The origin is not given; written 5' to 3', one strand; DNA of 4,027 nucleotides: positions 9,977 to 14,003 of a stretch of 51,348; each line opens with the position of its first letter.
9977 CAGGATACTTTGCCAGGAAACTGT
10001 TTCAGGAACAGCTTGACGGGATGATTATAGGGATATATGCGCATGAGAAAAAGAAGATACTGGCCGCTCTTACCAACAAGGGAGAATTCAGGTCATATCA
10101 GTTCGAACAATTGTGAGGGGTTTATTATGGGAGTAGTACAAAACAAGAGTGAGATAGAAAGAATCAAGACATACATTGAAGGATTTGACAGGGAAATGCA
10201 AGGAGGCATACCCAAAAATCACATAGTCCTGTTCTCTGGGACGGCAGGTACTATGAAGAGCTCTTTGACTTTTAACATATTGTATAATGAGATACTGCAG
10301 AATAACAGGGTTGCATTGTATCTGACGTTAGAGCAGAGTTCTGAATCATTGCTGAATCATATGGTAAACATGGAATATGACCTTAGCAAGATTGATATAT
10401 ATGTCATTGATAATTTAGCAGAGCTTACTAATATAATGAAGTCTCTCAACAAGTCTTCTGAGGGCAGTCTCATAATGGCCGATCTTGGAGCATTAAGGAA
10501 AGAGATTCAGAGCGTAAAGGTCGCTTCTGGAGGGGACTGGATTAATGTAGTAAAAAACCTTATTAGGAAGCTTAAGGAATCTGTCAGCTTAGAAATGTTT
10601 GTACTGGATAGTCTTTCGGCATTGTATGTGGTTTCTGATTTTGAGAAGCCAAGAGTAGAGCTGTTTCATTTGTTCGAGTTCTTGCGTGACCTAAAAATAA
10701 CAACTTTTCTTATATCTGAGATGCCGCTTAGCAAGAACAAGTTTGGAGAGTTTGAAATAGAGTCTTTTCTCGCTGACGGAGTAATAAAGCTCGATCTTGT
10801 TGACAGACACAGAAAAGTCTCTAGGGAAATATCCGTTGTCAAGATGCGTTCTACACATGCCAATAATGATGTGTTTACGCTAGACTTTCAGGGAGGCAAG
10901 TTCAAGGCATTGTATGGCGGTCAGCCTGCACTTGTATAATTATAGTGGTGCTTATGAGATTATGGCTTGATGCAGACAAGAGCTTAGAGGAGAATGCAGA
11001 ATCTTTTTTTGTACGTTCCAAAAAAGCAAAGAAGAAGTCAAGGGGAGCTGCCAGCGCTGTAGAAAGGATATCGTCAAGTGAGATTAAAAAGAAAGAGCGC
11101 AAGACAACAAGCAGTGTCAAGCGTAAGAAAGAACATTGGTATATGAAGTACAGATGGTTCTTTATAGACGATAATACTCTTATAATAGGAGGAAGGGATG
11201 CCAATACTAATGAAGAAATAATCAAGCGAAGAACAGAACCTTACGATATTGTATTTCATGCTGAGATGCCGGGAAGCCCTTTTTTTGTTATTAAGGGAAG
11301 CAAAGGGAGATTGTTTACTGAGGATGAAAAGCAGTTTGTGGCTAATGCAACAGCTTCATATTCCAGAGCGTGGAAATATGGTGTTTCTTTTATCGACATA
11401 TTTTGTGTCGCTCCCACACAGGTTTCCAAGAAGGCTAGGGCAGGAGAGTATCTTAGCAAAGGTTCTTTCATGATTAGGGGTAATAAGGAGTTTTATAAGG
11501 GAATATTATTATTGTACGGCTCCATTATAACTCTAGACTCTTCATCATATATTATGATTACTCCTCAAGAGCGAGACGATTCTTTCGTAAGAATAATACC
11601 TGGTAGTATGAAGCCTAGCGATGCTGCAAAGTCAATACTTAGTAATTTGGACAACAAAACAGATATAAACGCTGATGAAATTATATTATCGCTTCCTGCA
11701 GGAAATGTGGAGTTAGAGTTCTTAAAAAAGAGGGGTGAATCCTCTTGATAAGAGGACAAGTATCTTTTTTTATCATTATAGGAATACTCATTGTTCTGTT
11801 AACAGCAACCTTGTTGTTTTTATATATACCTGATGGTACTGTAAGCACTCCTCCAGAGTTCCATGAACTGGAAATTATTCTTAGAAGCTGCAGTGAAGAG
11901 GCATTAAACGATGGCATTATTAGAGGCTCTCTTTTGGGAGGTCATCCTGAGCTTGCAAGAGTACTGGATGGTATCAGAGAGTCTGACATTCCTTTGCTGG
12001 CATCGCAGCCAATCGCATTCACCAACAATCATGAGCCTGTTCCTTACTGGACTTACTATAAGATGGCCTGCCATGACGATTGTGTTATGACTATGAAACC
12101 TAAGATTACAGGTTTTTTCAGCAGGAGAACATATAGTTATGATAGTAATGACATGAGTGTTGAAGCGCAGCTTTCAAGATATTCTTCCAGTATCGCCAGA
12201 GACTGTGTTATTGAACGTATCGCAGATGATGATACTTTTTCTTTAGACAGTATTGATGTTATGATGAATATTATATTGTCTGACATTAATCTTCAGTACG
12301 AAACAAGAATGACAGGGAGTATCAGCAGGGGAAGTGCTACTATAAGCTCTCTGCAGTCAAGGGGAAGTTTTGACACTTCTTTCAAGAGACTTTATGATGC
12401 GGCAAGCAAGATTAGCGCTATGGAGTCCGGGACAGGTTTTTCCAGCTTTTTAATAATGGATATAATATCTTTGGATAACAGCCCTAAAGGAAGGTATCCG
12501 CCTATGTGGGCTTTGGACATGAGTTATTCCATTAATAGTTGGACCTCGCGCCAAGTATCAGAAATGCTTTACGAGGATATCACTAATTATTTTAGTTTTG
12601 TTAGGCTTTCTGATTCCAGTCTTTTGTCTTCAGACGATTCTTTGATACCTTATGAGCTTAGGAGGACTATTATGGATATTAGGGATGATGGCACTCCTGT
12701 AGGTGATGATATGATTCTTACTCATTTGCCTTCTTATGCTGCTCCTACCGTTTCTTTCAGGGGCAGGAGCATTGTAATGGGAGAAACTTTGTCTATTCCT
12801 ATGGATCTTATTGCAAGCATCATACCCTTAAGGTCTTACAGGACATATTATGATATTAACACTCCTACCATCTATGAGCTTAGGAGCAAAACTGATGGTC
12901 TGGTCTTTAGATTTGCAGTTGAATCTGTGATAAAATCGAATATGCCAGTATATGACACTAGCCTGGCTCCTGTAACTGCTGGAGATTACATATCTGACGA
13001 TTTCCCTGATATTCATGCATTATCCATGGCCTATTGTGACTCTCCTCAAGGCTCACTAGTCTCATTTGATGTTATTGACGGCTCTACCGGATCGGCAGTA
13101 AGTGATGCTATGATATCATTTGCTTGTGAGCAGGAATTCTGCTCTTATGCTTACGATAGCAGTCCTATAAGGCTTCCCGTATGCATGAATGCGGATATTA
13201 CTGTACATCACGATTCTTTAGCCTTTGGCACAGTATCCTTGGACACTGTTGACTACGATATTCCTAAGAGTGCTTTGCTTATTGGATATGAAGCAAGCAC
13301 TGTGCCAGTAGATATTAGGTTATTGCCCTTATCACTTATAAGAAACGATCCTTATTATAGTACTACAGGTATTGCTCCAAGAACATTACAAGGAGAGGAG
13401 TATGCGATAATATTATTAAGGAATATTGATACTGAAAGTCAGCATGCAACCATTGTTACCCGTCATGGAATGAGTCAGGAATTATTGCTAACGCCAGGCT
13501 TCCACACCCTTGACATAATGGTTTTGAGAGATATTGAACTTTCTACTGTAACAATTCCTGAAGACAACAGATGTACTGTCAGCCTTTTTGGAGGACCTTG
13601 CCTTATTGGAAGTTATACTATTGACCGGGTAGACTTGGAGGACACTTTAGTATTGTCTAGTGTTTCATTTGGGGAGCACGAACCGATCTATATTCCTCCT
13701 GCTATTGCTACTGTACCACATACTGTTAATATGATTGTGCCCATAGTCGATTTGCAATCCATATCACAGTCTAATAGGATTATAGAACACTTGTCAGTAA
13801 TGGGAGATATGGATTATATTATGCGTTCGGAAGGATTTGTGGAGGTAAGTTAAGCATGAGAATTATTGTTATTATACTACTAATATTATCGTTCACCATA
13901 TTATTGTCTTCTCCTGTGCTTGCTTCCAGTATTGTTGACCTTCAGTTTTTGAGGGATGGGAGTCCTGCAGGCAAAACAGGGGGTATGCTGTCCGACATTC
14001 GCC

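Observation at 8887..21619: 12.7-kb eight-gene operon: beta-propeller, deviant KaiC-like ATPase, orphan NFACT-R, and duplicated pairs of prepilin-like and Sec-secreted Cys-rich giant proteins; candidate undescribed surface filament/adhesion system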

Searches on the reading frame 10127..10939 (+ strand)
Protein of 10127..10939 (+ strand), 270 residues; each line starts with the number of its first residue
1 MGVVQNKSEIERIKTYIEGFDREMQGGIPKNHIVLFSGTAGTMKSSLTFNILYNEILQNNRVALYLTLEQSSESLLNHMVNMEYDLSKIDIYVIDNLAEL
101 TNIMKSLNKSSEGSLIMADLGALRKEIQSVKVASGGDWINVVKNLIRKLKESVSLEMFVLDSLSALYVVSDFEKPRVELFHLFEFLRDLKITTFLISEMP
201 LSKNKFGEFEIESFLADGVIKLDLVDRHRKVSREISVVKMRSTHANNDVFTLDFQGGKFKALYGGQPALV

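Call 4: search_protein_families(library=pfam, proteins=[window:10127-10939:+], max_evalue=1)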
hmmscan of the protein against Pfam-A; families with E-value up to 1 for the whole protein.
window:10127-10939:+ (270 aa): 4 families
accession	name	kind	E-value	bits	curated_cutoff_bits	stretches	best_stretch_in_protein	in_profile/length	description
PF06745.19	ATPase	-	2.5e-38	132.2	26.6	1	13-252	1-217/231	KaiC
PF03796.21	DnaB_C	-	5.4e-06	26.4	27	1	13-166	2-141/255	DnaB-like helicase C terminal domain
PF13481.12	AAA_25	-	0.00023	21.3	27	0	85-126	137-179/195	AAA domain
PF23442.1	DUF7125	-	0.029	13.9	29.1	1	11-75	2-60/207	Family of unknown function (DUF7125)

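Call 5: search_protein_families(library=ncbifam, proteins=[window:10127-10939:+], max_evalue=1)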
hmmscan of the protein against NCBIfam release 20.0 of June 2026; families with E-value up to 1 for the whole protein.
window:10127-10939:+ (270 aa): 18 families
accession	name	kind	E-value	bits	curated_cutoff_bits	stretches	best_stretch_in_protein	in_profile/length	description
NF006799.0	PRK09302.1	equivalog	7.6e-29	100.6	408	1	5-248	5-226/515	circadian clock protein KaiC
TIGR03877.1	thermo_KaiC_1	hypoth_equivalog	4.7e-26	91.7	307.25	1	10-246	1-217/238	KaiC domain-containing protein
TIGR03881.1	KaiC_arch_4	hypoth_equivalog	4.3e-24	85.5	247.8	1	11-258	1-224/231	KaiC domain-containing protein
TIGR03880.1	KaiC_arch_3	hypoth_equivalog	6.1e-23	81.5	249.45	2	17-131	2-117/224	KaiC domain-containing protein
TIGR02655.1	circ_KaiC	equivalog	8.6e-17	60.9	546.25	1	12-245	2-212/484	circadian clock protein KaiC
NF052589.1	ArlH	equivalog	1.8e-13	50.8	215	2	20-88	9-76/229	archaellum protein ArlH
NF004723.0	PRK06067.1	subfamily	1.2e-11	44.6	194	1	5-89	8-91/243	flagellar accessory protein FlaH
TIGR00416.1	sms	equivalog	1.2e-05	24.3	403.05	1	7-113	70-172/454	DNA repair protein RadA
TIGR03878.1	thermo_KaiC_2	hypoth_equivalog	1.9e-05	24.1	232.2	2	119-203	93-179/259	KaiC domain-containing protein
NF006320.0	PRK08533.1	equivalog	6.1e-05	22.7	215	1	11-88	4-80/230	flagellar accessory protein FlaH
TIGR03600.1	phage_DnaB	exception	0.00023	20.3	498.65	1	4-123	168-287/421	phage replicative helicase, DnaB family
TIGR00665.1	DnaB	equivalog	0.00033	19.6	385.25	1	5-112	170-277/435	replicative DNA helicase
NF004629.0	PRK05973.1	equivalog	0.00038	19.5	156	1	27-119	60-154/237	DNA helicase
NF003301.0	PRK04301.1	equivalog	0.0011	18.2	259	1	3-58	73-128/316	DNA repair and recombination protein RadA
TIGR00630.1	uvra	equivalog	0.002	16.4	729.8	1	27-55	18-46/924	excinuclease ABC subunit UvrA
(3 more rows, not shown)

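Call 38: search_solved_structures(query=window:10127-10939:+, max_evalue=0.001, show_alignments=2)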
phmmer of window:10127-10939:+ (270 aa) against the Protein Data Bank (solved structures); distinct sequences matched with E-value up to 0.001: 44.
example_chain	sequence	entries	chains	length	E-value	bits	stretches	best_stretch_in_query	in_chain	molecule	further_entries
8zn5_B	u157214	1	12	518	2.4e-30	109.2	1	9-252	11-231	KaiC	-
5jwq_A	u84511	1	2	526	2e-24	89.8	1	5-88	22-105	Circadian clock protein kinase KaiC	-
7dy1_A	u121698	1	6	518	5.1e-24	88.5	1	5-88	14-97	Circadian clock protein kinase KaiC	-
4o0m_A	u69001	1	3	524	5.5e-24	88.4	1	5-88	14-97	Circadian clock protein kinase KaiC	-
8zn6_F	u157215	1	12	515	3.6e-23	85.7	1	6-89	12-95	KaiC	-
8jon_A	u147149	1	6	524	3.9e-23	85.6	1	5-89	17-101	Circadian clock oscillator protein KaiC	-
7s65_A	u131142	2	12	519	5.8e-21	78.5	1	9-89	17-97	Circadian clock protein kinase KaiC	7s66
3k0f_A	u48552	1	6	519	7.5e-21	78.1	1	9-89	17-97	Circadian clock protein kinase KaiC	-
3k0e_A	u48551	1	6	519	7.5e-21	78.1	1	9-89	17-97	Circadian clock protein kinase KaiC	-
3s1a_A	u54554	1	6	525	8.3e-21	78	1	9-89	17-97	Circadian clock protein kinase kaiC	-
7x1z_A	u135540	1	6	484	8.5e-21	78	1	10-89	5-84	Circadian clock oscillator protein KaiC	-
9ofh_A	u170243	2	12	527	8.6e-21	77.9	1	9-89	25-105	Circadian clock oscillator protein KaiC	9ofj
7dyk_A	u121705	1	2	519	1e-20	77.7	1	9-89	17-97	Circadian clock protein kinase KaiC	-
3jzm_A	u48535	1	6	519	1.1e-20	77.6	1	9-89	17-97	Circadian clock protein kinase kaiC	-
1u9i_A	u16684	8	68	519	1.1e-20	77.6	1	9-89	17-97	KaiC | Circadian clock protein kinase kaiC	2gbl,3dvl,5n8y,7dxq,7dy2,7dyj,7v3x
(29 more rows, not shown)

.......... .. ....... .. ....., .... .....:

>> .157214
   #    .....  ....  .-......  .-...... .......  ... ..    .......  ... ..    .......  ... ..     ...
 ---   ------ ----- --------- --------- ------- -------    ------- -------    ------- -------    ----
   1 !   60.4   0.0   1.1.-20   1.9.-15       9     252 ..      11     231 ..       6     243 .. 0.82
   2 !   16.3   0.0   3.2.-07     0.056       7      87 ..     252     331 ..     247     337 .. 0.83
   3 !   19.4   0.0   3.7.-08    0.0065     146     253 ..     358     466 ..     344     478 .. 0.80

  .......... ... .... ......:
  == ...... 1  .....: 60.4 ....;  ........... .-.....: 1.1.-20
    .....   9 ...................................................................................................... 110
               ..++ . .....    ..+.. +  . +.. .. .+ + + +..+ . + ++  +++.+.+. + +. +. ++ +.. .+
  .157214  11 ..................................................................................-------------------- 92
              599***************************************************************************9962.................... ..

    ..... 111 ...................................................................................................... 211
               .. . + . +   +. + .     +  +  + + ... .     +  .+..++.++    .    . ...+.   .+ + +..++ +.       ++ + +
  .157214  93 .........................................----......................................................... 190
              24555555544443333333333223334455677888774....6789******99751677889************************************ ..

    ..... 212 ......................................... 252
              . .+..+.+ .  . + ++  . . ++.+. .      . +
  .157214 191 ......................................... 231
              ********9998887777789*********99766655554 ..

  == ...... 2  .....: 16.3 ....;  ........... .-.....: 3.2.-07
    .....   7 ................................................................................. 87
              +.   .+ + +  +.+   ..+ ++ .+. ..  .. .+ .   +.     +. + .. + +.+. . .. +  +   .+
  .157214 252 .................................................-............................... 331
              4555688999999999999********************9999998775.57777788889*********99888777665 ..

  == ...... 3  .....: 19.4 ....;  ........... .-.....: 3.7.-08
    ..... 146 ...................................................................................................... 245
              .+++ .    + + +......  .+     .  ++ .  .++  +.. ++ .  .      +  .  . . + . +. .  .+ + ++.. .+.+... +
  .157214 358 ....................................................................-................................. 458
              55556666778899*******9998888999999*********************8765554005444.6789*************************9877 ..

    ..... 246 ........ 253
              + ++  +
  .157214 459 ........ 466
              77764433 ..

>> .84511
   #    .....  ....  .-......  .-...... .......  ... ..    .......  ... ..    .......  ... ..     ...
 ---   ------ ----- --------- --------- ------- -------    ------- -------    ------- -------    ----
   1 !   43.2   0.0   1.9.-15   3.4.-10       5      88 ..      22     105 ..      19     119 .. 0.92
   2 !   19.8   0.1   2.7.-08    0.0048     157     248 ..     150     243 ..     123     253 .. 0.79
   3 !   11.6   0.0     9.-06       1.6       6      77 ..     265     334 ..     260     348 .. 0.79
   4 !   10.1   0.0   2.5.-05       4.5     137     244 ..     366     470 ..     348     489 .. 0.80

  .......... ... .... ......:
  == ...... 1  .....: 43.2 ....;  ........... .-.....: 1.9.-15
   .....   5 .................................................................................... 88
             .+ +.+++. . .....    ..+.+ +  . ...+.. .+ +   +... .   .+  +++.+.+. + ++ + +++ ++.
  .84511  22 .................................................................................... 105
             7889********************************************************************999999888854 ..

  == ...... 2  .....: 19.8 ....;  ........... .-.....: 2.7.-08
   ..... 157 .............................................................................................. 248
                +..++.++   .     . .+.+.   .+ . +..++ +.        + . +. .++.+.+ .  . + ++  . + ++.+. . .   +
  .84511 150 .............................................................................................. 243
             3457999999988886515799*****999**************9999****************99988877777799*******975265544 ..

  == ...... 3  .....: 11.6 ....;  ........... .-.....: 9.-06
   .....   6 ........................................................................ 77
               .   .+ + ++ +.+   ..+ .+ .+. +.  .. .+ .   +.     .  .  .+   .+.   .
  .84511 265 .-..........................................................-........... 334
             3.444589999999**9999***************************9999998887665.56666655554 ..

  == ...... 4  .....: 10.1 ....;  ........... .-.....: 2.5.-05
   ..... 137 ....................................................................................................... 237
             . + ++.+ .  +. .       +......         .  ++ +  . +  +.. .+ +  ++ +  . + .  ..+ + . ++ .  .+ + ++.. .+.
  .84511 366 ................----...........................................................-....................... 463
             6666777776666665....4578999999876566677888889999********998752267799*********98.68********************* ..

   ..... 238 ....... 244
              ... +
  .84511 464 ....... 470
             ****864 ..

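Call 44: find_related_loci(query=A3, collection=genome_contigs, flank=10000)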
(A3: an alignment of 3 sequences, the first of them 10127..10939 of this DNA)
Query A3 (270 aa) in genome_contigs; peptide patterns used: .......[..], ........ (x = any residue, [..] = any of these).
41 stretches matched a pattern; 26 encode a relative of the query (tblastn E <= 1e-3); 26 distinct loci.
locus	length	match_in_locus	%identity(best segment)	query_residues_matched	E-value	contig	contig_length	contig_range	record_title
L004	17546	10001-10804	54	3-270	5e-102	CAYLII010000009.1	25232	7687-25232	MAG TPA_asm: uncultured Methanosarcinales archaeon isolate SRP319275_co4_10 genome assembly, contig: NODE_1062_length_25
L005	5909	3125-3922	55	4-270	2e-100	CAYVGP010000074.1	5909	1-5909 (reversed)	MAG TPA_asm: uncultured Methanosarcinales archaeon isolate SRP216583_co2_29 genome assembly, contig: NODE_11898_length_5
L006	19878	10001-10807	54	7-270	2e-99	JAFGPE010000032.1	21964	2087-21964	MAG: Candidatus Woesearchaeota archaeon isolate Zod_Metabat.672 k87_3352912, whole genome shotgun sequence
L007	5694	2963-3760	54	3-270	3e-99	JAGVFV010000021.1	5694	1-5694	MAG: archaeon isolate DeMMO2_30 c_000000095804, whole genome shotgun sequence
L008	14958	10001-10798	53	3-270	6e-96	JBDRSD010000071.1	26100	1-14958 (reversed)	MAG: Nanoarchaeota archaeon isolate MEGAHIT-group-3.127 k141_643978, whole genome shotgun sequence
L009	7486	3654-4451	52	3-266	2e-89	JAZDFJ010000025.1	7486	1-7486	MAG: Candidatus Woesearchaeota archaeon isolate MEGAHIT-group-0.204 k141_9793086, whole genome shotgun sequence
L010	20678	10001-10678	41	11-261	8e-53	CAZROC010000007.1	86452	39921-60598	MAG TPA_asm: uncultured Thermoplasmata archaeon isolate SRP141559_co1_102 genome assembly, contig: NODE_47_length_86452_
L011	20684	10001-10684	42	9-260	5e-51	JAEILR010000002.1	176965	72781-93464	MAG: Methanomassiliicoccus sp. isolate MXMAG1 Contig2, whole genome shotgun sequence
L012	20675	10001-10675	40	12-260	1e-49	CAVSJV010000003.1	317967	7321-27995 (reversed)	MAG: Methanomassiliicoccaceae archaeon isolate MFD02416.bin.2.149 genome assembly, contig: contig_39651, whole genome sh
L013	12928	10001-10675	40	12-260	9e-49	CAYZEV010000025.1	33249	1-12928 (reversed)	MAG TPA_asm: uncultured Methanomassiliicoccaceae archaeon isolate SRP302447_co1_125 genome assembly, contig: NODE_3621_l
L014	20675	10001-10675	38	12-260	2e-48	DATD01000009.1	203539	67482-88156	MAG TPA_asm: Methanomassiliicoccus sp. UBA345 UBA345_contig_315, whole genome shotgun sequence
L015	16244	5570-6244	36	12-260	4e-47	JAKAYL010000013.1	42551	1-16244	MAG: Thermoplasmata archaeon isolate YS4.bin60 NODE_474_length_42551_cov_9.322553, whole genome shotgun sequence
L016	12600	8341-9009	37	11-260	5e-47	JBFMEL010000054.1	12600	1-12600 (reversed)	MAG: Thermoplasmatota archaeon isolate MAG244 MAG244_54, whole genome shotgun sequence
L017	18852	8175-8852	36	7-257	5e-47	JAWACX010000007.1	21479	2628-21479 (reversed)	MAG: Thermoplasmata archaeon isolate QQ_201709_bins_14 QQ_201709_bins_14_scaffold_7, whole genome shotgun sequence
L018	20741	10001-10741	33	4-268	2e-46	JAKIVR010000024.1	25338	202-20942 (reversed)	MAG: Thermoplasmata archaeon isolate AcS11-62 AcS11-62_24, whole genome shotgun sequence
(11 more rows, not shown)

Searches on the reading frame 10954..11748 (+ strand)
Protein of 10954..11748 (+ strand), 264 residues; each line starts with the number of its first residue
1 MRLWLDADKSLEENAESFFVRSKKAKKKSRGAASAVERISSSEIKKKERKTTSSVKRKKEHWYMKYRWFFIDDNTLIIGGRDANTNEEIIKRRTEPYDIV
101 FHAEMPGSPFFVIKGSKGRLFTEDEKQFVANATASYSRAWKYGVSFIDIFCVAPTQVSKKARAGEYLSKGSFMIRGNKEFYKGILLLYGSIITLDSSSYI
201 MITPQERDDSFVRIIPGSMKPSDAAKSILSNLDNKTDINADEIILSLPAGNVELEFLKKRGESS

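Call 4: search_protein_families(library=pfam, proteins=[window:10954-11748:+], max_evalue=1)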
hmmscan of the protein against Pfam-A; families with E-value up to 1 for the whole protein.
window:10954-11748:+ (264 aa): 4 families
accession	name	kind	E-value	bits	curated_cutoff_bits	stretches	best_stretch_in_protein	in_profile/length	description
PF05670.18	NFACT-R_1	-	5.3e-28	98.2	29.8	1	65-176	1-112/112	NFACT protein RNA binding domain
PF18297.6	NFACT-R_2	-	0.0012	19.4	26.9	1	67-139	2-69/104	NFACT protein RNA binding domain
PF05833.16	NFACT_N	-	0.0046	16.2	31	1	4-52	372-419/456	NFACT N-terminal and middle domains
PF19556.4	PRTRC_E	-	0.23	11.7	26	0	11-61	79-128/175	PRTRC system protein E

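Call 5: search_protein_families(library=ncbifam, proteins=[window:10954-11748:+], max_evalue=1)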
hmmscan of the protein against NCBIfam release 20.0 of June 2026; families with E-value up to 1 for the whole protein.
window:10954-11748:+ (264 aa): 2 families
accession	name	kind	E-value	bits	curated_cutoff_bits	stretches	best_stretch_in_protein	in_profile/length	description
NF041120.1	RqcH_arch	equivalog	2.4e-78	264.5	400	1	5-254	381-644/645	ribosome rescue protein RqcH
NF042910.1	FMH_DH_FwdC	exception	0.055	12.5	340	1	160-192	155-187/271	tungsten-dependent formylmethanofuran dehydrogenase subunit FwdC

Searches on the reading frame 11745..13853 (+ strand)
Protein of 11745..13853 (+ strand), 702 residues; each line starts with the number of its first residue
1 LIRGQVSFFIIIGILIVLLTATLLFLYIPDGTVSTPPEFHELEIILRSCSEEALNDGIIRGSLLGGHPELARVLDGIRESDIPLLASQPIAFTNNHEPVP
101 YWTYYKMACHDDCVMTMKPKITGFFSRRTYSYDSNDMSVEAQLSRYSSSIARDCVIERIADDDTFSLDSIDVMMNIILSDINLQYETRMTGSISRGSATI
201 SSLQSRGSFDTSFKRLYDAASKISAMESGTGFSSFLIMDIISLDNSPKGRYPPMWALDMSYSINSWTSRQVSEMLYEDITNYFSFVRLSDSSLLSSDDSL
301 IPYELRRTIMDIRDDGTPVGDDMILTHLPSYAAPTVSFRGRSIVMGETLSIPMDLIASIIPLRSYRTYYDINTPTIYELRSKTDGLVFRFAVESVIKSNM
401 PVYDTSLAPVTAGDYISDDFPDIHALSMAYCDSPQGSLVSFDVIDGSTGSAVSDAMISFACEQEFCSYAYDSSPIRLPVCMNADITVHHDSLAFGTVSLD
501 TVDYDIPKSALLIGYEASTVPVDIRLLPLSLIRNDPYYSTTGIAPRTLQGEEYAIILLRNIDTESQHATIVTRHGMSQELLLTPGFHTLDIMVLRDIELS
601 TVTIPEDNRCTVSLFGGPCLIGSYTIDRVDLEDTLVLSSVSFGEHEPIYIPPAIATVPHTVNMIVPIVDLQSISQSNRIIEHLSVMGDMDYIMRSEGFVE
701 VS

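Call 4: search_protein_families(library=pfam, proteins=[window:11745-13853:+], max_evalue=1)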
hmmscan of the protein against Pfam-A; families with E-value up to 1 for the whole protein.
window:11745-13853:+ (702 aa): 1 family
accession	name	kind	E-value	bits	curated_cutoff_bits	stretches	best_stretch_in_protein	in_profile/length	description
PF04991.19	LicD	-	0.14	12.6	22.6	1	206-255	61-110/227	LicD family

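Call 5: search_protein_families(library=ncbifam, proteins=[window:11745-13853:+], max_evalue=1)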
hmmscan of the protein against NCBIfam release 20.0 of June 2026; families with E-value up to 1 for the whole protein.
window:11745-13853:+ (702 aa): 0 families
